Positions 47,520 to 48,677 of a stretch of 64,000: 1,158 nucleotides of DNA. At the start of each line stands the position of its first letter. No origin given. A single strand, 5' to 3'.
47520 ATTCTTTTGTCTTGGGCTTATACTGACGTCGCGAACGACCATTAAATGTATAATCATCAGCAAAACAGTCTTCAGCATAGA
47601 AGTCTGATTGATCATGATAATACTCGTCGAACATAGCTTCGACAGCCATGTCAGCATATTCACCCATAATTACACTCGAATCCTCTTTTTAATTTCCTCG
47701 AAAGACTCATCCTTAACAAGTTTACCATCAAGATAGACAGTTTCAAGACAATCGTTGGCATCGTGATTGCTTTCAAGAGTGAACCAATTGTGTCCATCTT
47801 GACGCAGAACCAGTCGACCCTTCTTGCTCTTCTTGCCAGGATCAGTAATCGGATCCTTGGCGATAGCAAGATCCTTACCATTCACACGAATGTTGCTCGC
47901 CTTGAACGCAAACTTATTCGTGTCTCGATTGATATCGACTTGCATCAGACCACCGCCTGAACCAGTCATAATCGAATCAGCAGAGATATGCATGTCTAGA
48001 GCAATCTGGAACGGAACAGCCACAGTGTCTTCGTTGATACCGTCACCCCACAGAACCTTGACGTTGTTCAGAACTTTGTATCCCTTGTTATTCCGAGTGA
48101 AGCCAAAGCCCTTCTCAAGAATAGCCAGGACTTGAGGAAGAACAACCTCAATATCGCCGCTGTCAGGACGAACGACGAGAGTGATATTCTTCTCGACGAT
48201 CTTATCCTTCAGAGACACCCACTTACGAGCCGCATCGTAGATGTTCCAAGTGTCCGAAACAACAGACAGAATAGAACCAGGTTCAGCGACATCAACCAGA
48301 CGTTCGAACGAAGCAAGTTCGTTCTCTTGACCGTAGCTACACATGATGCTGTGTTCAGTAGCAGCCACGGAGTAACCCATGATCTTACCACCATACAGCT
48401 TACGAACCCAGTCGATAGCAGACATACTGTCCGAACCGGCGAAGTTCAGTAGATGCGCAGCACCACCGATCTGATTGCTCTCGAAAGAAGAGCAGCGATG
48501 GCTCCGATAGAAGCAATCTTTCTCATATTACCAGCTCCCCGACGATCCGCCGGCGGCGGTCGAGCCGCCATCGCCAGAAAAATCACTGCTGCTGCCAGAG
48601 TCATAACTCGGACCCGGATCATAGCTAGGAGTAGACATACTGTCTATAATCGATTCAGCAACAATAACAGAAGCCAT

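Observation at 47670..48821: Truncated NadV (Nampt): only the C-terminal ~285 aa remain, fused in frame across a TAA to a GC-rich low-complexity ORF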

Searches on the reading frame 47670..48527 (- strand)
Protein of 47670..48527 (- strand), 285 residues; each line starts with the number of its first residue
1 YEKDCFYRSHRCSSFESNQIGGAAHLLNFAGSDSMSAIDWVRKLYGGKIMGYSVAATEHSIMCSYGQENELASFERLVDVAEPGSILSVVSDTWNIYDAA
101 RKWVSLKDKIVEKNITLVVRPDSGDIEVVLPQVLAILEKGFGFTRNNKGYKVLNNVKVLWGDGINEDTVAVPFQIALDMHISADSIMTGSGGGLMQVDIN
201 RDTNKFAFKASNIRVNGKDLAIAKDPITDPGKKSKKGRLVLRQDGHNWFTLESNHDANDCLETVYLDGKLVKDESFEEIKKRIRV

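Call 4: search_protein_families(library=pfam, proteins=[window:47670-48527:-], max_evalue=0.01)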
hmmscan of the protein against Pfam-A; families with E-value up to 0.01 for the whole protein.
window:47670-48527:- (285 aa): 1 family
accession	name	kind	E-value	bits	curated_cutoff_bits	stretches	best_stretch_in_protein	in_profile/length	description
PF04095.22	NAPRTase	-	1.4e-32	113.8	20.8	1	11-265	10-235/239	Nicotinate phosphoribosyltransferase (NAPRTase) family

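Call 5: search_dna_similar(query=window:47670-48527:-, collection=phages, mode=protein, max_rows=30)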
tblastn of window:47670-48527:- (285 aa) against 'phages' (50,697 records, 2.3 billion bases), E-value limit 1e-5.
Records with a match: 1998; places in all: 2004; records where one place covers at least 80% of the query: 1584.
Best place of each record, by identity: <60% 1998.
By first word of the organism name: Vibrio 227; Klebsiella 200; Staphylococcus 198; Pseudomonas 196; Escherichia 188; Salmonella 128; Mycobacterium 104; Aeromonas 97; Bacillus 84; Listeria 55; and 68 more.
By host as written in the record: - 248; Klebsiella pneumoniae 93; Staphylococcus aureus 82; Mycobacterium smegmatis mc2 155 65; Pseudomonas aeruginosa 54; Escherichia coli 51; Listeria monocytogenes 44; Vibrio harveyi BAA-1116 36; and 503 more.
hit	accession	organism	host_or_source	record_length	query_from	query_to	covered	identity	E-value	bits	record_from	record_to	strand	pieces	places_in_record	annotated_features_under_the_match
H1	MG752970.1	Ralstonia phage RsoM2USA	Ralstonia solanacearum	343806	13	280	94%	47.3%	3e-63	220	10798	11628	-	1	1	hypothetical protein (x2)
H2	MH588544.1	Caulobacter phage CcrBL10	Caulobacter vibrioides CB15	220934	7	283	97%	44.7%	9e-68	233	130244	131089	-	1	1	nicotinamide phosphoribosyltransferase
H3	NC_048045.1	Caulobacter phage CcrBL10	Caulobacter vibrioides CB15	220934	7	283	97%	44.7%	9e-68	233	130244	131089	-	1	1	nicotinamide phosphoribosyl transferase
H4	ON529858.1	Brevundimonas phage vB_BgoS-Bajun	Brevundimonas goettingensis LVF2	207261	7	283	97%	43.9%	2e-70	241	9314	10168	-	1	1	nicotinamide phosphoribosyltransferase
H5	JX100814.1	Caulobacter phage CcrRogue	Caulobacter vibrioides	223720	7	283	97%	43.6%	3e-66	229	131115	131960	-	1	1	putative nicotinate phosphoribosyltransferase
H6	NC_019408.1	Caulobacter phage CcrRogue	Caulobacter vibrioides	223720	7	283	97%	43.6%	3e-66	229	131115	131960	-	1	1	nicotinamide phosphoribosyl transferase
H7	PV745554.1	Caulobacter phage BL64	Caulobacter vibrioides CB15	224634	7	283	97%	43.6%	3e-66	229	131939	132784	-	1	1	nicotinamide phosphoribosyltransferase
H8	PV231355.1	Caulobacter phage RBC11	Caulobacter vibrioides CB15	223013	7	283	97%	43.6%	3e-66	229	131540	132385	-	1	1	nicotinamide phosphoribosyltransferase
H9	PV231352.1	Caulobacter phage RBC63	Caulobacter vibrioides CB15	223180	7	283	97%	43.6%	3e-66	229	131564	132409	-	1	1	nicotinamide phosphoribosyltransferase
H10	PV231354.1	Caulobacter phage RBC8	Caulobacter vibrioides CB15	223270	7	283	97%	43.6%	3e-66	229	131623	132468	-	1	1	nicotinamide phosphoribosyltransferase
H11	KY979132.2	Acidovorax phage ACP17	Acidovorax citrulli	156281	12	282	95%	44.0%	1e-61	216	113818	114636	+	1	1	nicotinamide phosphoribosyltransferase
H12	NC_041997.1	Acidovorax phage ACP17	Acidovorax citrulli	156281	12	282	95%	44.0%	1e-61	216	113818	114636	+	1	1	nicotinamide phosphoribosyl transferase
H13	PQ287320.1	Caulobacter phage BL57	Caulobacter vibrioides CB15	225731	7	283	97%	42.2%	5e-62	217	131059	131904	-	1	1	nicotinamide phosphoribosyltransferase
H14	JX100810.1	Caulobacter phage CcrColossus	Caulobacter crescentus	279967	7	283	97%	42.0%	1e-64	224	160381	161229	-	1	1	putative nicotinate phosphoribosyltransferase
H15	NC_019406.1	Caulobacter phage CcrColossus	Caulobacter crescentus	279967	7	283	97%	42.0%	1e-64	224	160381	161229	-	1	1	nicotinamide phosphoribosyl transferase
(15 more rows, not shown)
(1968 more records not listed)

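Call 7: get_annotated_region(hit=H2, flank=2500)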
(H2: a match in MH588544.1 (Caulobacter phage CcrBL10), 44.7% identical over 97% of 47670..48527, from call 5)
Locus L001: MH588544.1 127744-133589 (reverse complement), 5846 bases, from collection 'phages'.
description: Caulobacter phage CcrBL10, complete genome.
organism: Caulobacter phage CcrBL10 (NCBI taxid 2283269)
taxonomy: Viruses; Duplodnaviria; Heunggongvirae; Uroviricota; Caudoviricetes; Dolichocephalovirinae; Poindextervirus; Poindextervirus BL10
host: Caulobacter vibrioides CB15; source: -; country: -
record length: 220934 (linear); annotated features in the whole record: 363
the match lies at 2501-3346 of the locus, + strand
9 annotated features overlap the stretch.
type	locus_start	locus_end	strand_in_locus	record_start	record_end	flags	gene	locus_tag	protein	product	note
CDS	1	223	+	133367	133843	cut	-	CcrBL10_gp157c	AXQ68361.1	hypothetical protein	-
CDS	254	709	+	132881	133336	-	-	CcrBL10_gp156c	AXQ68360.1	hypothetical protein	-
CDS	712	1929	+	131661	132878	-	-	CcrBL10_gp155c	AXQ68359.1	nicotinamide-nucleotide adenylyltransferase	nicotinamide-nucleotide adenylyltransferase, NadM family/ ADP-ribose pyrophosphatase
CDS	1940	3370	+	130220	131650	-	-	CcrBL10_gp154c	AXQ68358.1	nicotinamide phosphoribosyltransferase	-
CDS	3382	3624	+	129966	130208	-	-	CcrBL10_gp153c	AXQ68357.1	hypothetical protein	-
CDS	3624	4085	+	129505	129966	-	-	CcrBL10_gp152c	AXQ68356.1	hypothetical protein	-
CDS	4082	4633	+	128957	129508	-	-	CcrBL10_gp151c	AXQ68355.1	hypothetical protein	-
CDS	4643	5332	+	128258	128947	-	-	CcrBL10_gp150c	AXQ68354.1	hypothetical protein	-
CDS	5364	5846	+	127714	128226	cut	-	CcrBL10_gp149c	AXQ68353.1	putative NTN hydrolase domain protein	-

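Call 8: get_annotated_region(hit=H1, flank=2500)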
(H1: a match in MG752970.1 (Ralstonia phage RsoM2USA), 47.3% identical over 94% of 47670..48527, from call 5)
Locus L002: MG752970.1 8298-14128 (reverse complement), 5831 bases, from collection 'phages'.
description: Ralstonia phage RsoM2USA, complete genome.
organism: Ralstonia phage RsoM2USA (NCBI taxid 2070027)
taxonomy: Viruses; Duplodnaviria; Heunggongvirae; Uroviricota; Caudoviricetes
host: Ralstonia solanacearum; source: soil; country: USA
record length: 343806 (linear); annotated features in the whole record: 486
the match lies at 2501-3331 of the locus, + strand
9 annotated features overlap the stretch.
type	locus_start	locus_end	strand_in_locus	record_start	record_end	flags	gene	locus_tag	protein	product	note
CDS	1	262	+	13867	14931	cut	-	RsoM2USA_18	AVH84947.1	hypothetical protein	-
CDS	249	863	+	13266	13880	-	-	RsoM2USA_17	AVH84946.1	hypothetical protein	-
CDS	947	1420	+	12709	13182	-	-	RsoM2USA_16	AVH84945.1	hypothetical protein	-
CDS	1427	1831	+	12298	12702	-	-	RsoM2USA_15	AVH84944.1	hypothetical protein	-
CDS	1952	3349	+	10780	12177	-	-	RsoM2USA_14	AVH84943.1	hypothetical protein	-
CDS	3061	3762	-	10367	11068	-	-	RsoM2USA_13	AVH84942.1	hypothetical protein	-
CDS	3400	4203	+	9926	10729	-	-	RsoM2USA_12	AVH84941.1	hypothetical protein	-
CDS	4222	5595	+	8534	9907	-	-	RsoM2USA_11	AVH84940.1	hypothetical protein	-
CDS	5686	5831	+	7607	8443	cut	-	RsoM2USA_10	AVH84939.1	hypothetical protein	-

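Call 12: find_homologous_proteins(query=window:47670-48527:-, max_evalue=1e-10)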
Query window:47670-48527:- (285 aa): 7782 proteins with E <= 1e-10 among 8000 candidates; the best 120 are listed.
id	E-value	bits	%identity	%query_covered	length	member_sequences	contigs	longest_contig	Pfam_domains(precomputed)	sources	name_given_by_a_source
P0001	5.1e-163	559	100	88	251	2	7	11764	PF04095.23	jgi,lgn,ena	-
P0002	1.1e-116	407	69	98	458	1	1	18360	PF04095.23,PF18127.7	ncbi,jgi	jgi:nicotinamide phosphoribosyltransferase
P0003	1.2e-110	387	67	97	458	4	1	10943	PF04095.23,PF18127.7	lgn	-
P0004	8.4e-110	385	60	98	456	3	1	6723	PF04095.23,PF18127.7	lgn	-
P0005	1.2e-108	381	61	98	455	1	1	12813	PF04095.23,PF18127.7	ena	-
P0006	1.5e-107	377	63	95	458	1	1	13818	PF04095.23,PF18127.7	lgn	-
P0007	1.4e-106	374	60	98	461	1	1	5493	PF04095.23,PF18127.7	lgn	-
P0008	3.8e-106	373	62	97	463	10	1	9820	PF04095.23,PF18127.7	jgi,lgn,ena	-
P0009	9.0e-106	371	61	95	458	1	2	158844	PF04095.23,PF18127.7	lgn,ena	-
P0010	9.1e-106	371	60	97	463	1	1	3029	PF04095.23,PF18127.7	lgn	-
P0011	2.0e-105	370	60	95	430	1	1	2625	PF04095.23,PF18127.7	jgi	jgi:nicotinamide phosphoribosyltransferase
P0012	2.4e-104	367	59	97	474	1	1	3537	PF04095.23,PF18127.7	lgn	-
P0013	8.5e-102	358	58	95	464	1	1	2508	PF04095.23,PF18127.7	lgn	-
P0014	2.8e-100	353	60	97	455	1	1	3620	PF04095.23,PF18127.7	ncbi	-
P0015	9.8e-100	352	60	97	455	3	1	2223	PF04095.23,PF18127.7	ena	-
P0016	1.3e-99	351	56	98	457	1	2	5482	PF04095.23,PF18127.7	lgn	-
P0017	2.3e-99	350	60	98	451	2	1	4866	PF04095.23,PF18127.7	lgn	-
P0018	1.1e-98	348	59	96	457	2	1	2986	PF04095.23,PF18127.7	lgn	-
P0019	2.4e-98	347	59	96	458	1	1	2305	PF04095.23,PF18127.7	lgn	-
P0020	3.7e-98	346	58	98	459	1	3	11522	PF04095.23,PF18127.7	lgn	-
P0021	9.4e-98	345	57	98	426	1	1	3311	PF04095.23,PF18127.7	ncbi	-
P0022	1.2e-97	345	58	97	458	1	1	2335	PF04095.23,PF18127.7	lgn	-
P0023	2.3e-97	344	56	97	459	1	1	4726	PF04095.23,PF18127.7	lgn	-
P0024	5.7e-97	342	58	98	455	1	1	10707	PF04095.23,PF18127.7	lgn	-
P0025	7.4e-97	342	59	97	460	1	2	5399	PF04095.23,PF18127.7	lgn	-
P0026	1.2e-96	342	57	98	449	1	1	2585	PF04095.23,PF18127.7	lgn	-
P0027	5.2e-96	339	57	97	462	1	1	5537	PF04095.23,PF18127.7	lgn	-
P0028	1.5e-95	338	56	98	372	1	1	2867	PF04095.23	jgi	jgi:nicotinamide phosphoribosyltransferase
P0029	2.4e-95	337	57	97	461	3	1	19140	PF04095.23,PF18127.7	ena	-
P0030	1.0e-94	335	58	97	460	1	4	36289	PF04095.23,PF18127.7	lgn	-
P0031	9.5e-94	332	57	96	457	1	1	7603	PF04095.23,PF18127.7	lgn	-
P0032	1.1e-93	332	56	97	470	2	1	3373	PF04095.23,PF18127.7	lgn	-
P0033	4.3e-93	330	57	97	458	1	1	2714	PF04095.23,PF18127.7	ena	-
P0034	4.5e-92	326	57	97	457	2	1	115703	PF04095.23,PF18127.7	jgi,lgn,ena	jgi:nicotinamide phosphoribosyltransferase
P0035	1.1e-90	322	63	81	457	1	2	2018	PF04095.23,PF18127.7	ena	-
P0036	1.2e-90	322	56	97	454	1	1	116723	PF04095.23,PF18127.7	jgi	jgi:nicotinamide phosphoribosyltransferase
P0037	1.9e-90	321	55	97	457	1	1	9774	PF04095.23,PF18127.7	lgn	-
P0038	4.5e-90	320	56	95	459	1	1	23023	PF04095.23,PF18127.7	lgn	-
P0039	1.1e-89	319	54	98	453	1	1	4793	PF04095.23,PF18127.7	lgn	-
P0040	1.1e-89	319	55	97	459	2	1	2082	PF04095.23,PF18127.7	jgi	jgi:nicotinamide phosphoribosyltransferase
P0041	3.7e-89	317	55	98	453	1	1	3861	PF04095.23,PF18127.7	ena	-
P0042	3.7e-89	317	55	97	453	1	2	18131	PF04095.23,PF18127.7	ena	-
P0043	4.9e-89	316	56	97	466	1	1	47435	PF04095.23,PF18127.7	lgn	-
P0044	1.2e-88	315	55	97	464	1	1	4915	PF04095.23,PF18127.7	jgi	jgi:nicotinamide phosphoribosyltransferase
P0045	1.4e-88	315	55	96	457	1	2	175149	PF04095.23,PF18127.7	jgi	jgi:nicotinamide phosphoribosyltransferase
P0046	1.9e-88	315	55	97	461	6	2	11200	PF04095.23,PF18127.7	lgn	-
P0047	2.3e-88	314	56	97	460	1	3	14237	PF04095.23,PF18127.7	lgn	-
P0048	2.8e-88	314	53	96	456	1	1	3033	PF04095.23,PF18127.7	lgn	-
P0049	3.1e-88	314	54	97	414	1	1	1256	PF04095.23,PF18127.7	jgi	jgi:nicotinamide phosphoribosyltransferase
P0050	3.5e-88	314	56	98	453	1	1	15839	PF04095.23,PF18127.7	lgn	-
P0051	7.3e-88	313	55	97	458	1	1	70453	PF04095.23,PF18127.7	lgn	-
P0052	1.6e-87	311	55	97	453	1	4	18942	PF04095.23,PF18127.7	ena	-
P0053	3.1e-87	311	56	98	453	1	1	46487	PF04095.23,PF18127.7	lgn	-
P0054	5.8e-87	310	56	97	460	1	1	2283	PF04095.23,PF18127.7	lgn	-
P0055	5.9e-87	310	52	96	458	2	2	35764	PF04095.23,PF18127.7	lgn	-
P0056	9.3e-87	309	62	82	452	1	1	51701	PF04095.23,PF18127.7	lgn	-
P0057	1.7e-86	308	52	96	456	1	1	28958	PF04095.23,PF18127.7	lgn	-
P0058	2.6e-86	308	58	98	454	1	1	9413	PF04095.23,PF18127.7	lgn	-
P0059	2.8e-86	307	54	97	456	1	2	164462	PF04095.23,PF18127.7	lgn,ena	-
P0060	9.9e-86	306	55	97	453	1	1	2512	PF04095.23,PF18127.7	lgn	-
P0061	7.5e-85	303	51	98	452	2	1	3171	PF04095.23,PF18127.7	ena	-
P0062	8.7e-85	303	55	94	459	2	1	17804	PF04095.23,PF18127.7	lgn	-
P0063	1.6e-84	302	54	98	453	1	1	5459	PF04095.23,PF18127.7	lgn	-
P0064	3.2e-84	301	53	97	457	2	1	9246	PF04095.23,PF18127.7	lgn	-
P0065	4.3e-84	300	54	97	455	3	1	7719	PF04095.23,PF18127.7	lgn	-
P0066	5.2e-84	300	55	98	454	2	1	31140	PF04095.23,PF18127.7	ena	-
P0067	1.6e-83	298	53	97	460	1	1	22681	PF04095.23,PF18127.7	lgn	-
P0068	1.8e-83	298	52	97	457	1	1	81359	PF04095.23,PF18127.7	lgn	-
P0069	2.2e-83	298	62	82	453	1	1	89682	PF04095.23,PF18127.7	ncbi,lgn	-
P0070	2.2e-83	298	53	98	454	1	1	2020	PF04095.23,PF18127.7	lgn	-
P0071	2.4e-83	298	59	82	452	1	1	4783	PF04095.23,PF18127.7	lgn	-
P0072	2.9e-83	298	52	97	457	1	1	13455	PF04095.23,PF18127.7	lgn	-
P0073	4.0e-83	297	50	96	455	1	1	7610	PF04095.23,PF18127.7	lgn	-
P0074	6.2e-83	296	54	97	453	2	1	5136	PF04095.23,PF18127.7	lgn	-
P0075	1.6e-82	295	53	97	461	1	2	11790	PF04095.23,PF18127.7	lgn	-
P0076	7.1e-82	293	52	97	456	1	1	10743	PF04095.23,PF18127.7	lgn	-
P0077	7.7e-82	293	52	97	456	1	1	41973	PF04095.23,PF18127.7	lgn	-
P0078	8.0e-82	293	53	97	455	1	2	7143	PF04095.23,PF18127.7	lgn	-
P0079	8.1e-82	293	51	97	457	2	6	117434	PF04095.23,PF18127.7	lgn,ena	-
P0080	1.2e-81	292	49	95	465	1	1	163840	PF04095.23,PF18127.7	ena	-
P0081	2.3e-81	291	52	97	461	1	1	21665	PF04095.23,PF18127.7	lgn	-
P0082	2.5e-81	291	50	98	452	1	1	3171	PF04095.23,PF18127.7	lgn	-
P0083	2.9e-81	291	53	95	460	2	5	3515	PF04095.23,PF18127.7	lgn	-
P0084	3.2e-81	291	52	97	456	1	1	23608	PF04095.23,PF18127.7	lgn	-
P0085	3.3e-81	291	53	97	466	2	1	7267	PF04095.23,PF18127.7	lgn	-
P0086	3.7e-81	291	51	98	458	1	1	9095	PF04095.23,PF18127.7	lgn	-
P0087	4.0e-81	291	58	82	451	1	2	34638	PF04095.23,PF18127.7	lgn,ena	-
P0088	8.0e-81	290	54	97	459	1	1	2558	PF04095.23,PF18127.7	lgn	-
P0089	8.2e-81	290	53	97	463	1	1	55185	PF04095.23,PF18127.7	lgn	-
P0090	1.9e-80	288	59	82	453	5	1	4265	PF04095.23,PF18127.7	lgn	-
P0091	2.5e-80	288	52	98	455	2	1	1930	PF04095.23,PF18127.7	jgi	jgi:nicotinamide phosphoribosyltransferase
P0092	2.5e-80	288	52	98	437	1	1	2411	PF04095.23,PF18127.7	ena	-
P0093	3.5e-80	287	50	97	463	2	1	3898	PF04095.23,PF18127.7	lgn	-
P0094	3.7e-80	287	53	98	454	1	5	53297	PF04095.23,PF18127.7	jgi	jgi:nicotinamide phosphoribosyltransferase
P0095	7.4e-80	286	52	97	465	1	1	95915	PF04095.23,PF18127.7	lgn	-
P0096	1.3e-79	286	52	96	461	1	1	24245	PF04095.23,PF18127.7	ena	-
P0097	3.0e-79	284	52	98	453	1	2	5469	PF04095.23,PF18127.7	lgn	-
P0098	3.2e-79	284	54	91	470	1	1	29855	PF04095.23,PF18127.7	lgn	-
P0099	3.4e-79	284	52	97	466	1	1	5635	PF04095.23,PF18127.7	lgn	-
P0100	3.6e-79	284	52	98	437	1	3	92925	PF04095.23,PF18127.7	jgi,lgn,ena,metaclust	metaclust:\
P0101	4.7e-79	284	51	97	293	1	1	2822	PF04095.23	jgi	-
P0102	5.4e-79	284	52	98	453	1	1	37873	PF04095.23,PF18127.7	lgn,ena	-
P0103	6.2e-79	283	52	98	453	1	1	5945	PF04095.23,PF18127.7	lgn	-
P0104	7.5e-79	283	58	82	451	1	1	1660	PF04095.23,PF18127.7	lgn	-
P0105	1.2e-78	282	58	82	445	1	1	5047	PF04095.23,PF18127.7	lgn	-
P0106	1.7e-78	282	51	97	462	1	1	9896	PF04095.23,PF18127.7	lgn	-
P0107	2.0e-78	282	50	98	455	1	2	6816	PF04095.23,PF18127.7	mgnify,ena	mgnify:CR=1 FL=1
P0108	2.1e-78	282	52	97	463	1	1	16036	PF04095.23,PF18127.7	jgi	-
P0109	2.9e-78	281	50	98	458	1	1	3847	PF04095.23,PF18127.7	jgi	jgi:nicotinamide phosphoribosyltransferase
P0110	3.8e-78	281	51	97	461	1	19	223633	PF04095.23,PF18127.7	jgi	jgi:nicotinamide phosphoribosyltransferase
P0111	3.9e-78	281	50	97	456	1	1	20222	PF04095.23,PF18127.7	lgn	-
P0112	4.5e-78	281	51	97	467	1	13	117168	PF04095.23,PF18127.7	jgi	jgi:nicotinamide phosphoribosyltransferase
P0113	5.1e-78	280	54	84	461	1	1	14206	PF04095.23,PF18127.7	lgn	-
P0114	5.5e-78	280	51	98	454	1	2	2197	PF04095.23,PF18127.7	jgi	jgi:nicotinamide phosphoribosyltransferase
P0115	7.2e-78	280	50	97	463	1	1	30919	PF04095.23,PF18127.7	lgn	-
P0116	7.6e-78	280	52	97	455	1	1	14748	PF04095.23,PF18127.7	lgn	-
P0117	8.6e-78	280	50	97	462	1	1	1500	PF04095.23,PF18127.7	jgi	-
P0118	1.0e-77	279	51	97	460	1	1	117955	PF04095.23,PF18127.7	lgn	-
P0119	1.2e-77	279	52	97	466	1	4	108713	PF04095.23,PF18127.7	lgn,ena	-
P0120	2.1e-77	278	52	98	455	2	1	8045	PF04095.23,PF18127.7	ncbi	-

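Call 13: find_encoding_contigs(protein=P0001, flank=6000, max_places=10)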
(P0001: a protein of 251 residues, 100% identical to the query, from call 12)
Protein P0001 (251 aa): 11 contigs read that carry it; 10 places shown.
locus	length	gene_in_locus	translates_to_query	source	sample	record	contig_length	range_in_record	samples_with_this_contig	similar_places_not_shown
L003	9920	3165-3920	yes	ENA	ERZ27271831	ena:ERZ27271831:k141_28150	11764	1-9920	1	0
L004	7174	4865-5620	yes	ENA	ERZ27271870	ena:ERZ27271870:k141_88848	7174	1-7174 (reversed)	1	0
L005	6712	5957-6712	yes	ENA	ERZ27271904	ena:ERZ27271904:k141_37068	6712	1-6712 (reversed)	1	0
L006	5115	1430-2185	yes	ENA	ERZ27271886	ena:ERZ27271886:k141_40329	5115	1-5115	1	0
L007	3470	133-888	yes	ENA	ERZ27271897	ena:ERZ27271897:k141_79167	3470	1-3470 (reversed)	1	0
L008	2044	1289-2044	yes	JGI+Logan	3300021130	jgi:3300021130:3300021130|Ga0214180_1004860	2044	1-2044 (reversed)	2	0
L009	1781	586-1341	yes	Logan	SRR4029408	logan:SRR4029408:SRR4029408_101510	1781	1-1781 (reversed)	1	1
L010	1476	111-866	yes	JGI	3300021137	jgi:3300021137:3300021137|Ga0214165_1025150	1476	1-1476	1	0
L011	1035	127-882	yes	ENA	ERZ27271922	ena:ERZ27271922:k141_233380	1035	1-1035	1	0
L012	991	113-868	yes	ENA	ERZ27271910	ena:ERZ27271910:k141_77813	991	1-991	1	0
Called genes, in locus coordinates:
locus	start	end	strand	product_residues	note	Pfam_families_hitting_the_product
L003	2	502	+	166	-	?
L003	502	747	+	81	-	-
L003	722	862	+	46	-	-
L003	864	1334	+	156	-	PF00383:dCMP_cyt_deam_1, PF14437:MafB19-deam, PF14439:Bd3614-deam (weak)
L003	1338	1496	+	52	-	-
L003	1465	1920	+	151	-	PF19835:SegE_GIY-YIG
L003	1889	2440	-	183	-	-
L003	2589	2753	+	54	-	-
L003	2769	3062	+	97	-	-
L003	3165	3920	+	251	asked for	PF04095:NAPRTase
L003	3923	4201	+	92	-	-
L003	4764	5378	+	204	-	PF01541:GIY-YIG (weak)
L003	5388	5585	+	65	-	-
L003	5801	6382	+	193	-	PF01541:GIY-YIG (faint), PF19835:SegE_GIY-YIG (faint)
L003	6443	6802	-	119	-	-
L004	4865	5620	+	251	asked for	PF04095:NAPRTase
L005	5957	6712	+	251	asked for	PF04095:NAPRTase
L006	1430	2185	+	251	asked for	PF04095:NAPRTase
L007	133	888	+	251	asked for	PF04095:NAPRTase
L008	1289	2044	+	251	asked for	PF04095:NAPRTase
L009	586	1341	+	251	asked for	PF04095:NAPRTase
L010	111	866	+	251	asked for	PF04095:NAPRTase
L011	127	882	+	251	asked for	PF04095:NAPRTase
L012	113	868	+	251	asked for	PF04095:NAPRTase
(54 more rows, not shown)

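Call 14: find_encoding_contigs(protein=P0002, flank=8000, max_places=4)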
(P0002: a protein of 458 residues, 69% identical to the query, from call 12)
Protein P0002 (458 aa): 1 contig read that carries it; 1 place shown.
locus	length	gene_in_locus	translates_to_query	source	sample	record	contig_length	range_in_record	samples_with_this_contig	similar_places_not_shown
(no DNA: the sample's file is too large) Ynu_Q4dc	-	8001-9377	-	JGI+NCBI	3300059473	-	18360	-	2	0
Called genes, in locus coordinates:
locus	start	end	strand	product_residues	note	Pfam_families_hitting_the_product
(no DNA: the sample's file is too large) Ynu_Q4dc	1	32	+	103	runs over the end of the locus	-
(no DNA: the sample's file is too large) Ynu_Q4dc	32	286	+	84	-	-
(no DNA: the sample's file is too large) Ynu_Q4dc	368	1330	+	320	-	PF06067:DUF932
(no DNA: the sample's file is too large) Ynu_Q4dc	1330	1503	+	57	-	-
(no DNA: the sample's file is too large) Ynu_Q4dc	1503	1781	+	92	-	-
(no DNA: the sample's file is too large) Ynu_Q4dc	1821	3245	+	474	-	PF01145:Band_7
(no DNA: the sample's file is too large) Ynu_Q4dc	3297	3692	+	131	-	-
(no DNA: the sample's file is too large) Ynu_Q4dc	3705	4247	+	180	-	-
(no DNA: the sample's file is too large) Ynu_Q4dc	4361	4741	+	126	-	-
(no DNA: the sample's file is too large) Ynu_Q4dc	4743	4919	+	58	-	-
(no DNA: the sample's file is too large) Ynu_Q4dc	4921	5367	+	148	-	-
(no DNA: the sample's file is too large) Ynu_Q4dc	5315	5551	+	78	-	-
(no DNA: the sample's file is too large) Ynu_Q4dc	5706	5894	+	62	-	-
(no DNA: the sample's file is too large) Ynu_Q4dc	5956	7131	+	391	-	PF01467:CTP_transf_like, PF00293:NUDIX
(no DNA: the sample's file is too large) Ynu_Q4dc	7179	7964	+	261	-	-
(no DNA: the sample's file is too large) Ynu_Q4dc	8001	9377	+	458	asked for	PF18127:NAMPT_N, PF04095:NAPRTase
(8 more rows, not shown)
